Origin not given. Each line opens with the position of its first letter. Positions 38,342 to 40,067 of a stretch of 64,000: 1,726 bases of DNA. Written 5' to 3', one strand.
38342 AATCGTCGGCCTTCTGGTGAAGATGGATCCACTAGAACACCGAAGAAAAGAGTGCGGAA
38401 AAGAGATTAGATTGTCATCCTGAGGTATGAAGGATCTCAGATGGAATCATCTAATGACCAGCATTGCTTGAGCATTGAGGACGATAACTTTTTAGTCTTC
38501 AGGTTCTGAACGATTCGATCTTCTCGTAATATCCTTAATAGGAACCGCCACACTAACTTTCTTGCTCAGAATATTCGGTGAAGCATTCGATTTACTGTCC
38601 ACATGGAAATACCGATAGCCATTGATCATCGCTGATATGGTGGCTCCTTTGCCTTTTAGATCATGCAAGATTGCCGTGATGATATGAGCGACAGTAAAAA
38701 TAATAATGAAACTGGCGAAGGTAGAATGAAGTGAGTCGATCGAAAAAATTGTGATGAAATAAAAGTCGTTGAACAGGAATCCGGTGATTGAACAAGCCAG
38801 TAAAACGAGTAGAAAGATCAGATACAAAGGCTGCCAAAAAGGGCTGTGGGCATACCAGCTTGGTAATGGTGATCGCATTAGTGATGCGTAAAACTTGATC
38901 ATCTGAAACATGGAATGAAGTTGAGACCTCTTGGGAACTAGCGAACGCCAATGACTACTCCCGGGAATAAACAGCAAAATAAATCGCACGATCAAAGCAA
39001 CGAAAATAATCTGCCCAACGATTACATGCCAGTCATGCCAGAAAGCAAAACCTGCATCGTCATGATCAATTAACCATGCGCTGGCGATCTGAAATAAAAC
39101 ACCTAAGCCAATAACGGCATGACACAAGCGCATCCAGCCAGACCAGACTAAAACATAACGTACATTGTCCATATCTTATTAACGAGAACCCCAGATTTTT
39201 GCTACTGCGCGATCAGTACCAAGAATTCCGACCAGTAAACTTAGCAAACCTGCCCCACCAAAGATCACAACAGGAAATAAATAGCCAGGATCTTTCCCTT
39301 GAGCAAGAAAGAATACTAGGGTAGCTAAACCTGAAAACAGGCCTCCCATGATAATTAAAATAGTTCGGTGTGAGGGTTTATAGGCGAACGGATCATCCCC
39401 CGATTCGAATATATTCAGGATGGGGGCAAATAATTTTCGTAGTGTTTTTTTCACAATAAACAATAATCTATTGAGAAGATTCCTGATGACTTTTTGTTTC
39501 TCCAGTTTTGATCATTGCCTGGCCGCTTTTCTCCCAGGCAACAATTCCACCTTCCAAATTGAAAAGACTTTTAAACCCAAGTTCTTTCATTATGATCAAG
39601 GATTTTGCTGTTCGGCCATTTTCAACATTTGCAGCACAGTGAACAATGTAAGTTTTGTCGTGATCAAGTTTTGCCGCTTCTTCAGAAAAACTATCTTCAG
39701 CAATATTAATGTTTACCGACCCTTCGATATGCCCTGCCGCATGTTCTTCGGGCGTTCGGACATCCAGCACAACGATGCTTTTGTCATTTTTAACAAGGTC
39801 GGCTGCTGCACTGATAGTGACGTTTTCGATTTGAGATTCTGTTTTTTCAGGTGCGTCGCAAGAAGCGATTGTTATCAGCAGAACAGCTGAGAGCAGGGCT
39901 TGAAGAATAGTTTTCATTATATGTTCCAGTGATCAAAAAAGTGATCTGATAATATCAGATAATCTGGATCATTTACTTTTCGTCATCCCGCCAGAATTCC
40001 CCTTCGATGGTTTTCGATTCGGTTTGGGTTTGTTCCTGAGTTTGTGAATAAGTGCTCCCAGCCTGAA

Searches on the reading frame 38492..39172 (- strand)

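Call 79: search_protein_families(library=pfam, proteins=[window:38492-39172:-], max_evalue=0.001)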
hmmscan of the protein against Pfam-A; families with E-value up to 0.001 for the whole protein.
window:38492-39172:- (226 aa): 1 family
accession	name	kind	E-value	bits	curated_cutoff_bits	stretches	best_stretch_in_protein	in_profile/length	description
PF01292.26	Ni_hydr_CYTB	-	2.7e-21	76.6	30.1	1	9-185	1-179/179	Prokaryotic cytochrome b561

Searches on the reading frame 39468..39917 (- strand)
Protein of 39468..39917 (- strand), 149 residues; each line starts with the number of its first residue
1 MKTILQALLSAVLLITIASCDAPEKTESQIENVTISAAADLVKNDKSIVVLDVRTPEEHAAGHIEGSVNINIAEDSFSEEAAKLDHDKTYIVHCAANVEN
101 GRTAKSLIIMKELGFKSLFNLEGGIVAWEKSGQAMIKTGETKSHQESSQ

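Call 79: search_protein_families(library=pfam, proteins=[window:39468-39917:-], max_evalue=0.001)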
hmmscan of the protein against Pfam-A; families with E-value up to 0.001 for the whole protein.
window:39468-39917:- (149 aa): 1 family
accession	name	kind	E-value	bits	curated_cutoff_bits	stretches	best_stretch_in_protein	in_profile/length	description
PF00581.25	Rhodanese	-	7.3e-19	68.5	22.2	1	40-130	7-101/102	Rhodanese-like domain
